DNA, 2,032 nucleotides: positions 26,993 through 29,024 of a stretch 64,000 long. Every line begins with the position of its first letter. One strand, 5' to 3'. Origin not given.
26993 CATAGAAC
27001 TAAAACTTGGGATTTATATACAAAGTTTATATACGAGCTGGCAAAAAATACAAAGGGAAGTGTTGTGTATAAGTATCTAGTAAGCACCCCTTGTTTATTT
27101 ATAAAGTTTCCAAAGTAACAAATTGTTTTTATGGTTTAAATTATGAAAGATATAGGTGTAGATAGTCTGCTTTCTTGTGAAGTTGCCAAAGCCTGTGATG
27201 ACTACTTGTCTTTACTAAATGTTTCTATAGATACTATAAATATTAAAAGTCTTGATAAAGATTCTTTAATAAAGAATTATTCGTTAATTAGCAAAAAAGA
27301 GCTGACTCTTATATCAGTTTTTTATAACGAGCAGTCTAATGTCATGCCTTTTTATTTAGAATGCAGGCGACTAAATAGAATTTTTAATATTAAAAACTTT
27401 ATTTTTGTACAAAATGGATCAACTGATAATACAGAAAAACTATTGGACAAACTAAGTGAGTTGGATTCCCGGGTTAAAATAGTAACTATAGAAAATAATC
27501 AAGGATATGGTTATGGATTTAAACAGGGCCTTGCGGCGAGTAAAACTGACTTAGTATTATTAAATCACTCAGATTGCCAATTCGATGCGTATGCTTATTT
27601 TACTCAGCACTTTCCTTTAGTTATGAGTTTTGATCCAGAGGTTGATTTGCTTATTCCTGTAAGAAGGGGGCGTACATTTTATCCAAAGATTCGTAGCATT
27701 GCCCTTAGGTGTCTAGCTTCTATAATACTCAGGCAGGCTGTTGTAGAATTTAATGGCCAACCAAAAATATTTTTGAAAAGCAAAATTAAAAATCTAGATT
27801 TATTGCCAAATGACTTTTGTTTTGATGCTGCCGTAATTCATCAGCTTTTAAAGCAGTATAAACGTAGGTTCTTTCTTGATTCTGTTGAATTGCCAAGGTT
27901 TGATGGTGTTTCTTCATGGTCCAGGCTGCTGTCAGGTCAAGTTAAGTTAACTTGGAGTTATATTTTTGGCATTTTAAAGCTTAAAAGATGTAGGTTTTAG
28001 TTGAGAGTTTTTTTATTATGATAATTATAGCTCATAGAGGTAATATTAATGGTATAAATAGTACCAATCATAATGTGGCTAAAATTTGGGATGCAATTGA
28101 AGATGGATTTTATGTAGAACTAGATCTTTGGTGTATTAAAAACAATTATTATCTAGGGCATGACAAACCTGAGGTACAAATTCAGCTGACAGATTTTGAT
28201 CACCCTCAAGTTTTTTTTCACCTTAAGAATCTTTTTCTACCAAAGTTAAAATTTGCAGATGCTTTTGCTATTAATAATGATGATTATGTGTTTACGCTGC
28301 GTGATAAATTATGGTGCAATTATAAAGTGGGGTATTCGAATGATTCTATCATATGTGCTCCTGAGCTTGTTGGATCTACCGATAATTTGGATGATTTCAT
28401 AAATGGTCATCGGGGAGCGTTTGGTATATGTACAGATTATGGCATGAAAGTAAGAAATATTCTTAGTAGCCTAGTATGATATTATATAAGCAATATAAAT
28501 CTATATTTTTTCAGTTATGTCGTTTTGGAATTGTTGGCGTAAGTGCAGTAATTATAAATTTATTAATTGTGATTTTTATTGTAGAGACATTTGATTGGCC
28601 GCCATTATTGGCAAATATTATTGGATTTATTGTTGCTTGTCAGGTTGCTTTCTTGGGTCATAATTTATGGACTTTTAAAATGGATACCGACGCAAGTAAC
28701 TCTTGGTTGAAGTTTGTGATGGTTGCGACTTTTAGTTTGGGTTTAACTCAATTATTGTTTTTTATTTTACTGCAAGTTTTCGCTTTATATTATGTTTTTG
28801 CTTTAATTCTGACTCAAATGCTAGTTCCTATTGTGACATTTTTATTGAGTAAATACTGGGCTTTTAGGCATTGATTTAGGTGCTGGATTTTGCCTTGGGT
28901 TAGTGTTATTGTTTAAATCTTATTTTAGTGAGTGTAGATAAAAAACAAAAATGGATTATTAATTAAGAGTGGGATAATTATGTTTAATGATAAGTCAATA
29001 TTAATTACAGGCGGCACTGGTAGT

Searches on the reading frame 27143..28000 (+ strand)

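Call 30: search_protein_families(library=pfam, proteins=[window:27143-28000:+], max_evalue=0.001)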
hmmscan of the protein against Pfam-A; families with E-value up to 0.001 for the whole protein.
window:27143-28000:+ (285 aa): 1 family
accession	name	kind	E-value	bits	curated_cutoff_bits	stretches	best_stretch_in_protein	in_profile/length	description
PF00535.33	Glycos_transf_2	-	1.5e-14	54.7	23.3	1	57-149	3-93/168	Glycosyl transferase family 2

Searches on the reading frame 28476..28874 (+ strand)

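Call 30: search_protein_families(library=pfam, proteins=[window:28476-28874:+], max_evalue=0.001)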
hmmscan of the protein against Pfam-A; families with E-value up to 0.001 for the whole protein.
window:28476-28874:+ (132 aa): 1 family
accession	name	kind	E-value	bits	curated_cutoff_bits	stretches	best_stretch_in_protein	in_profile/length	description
PF04138.20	GtrA_DPMS_TM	-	1.9e-23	83.3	26.1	1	16-130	1-117/117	GtrA/DPMS, transmembrane domain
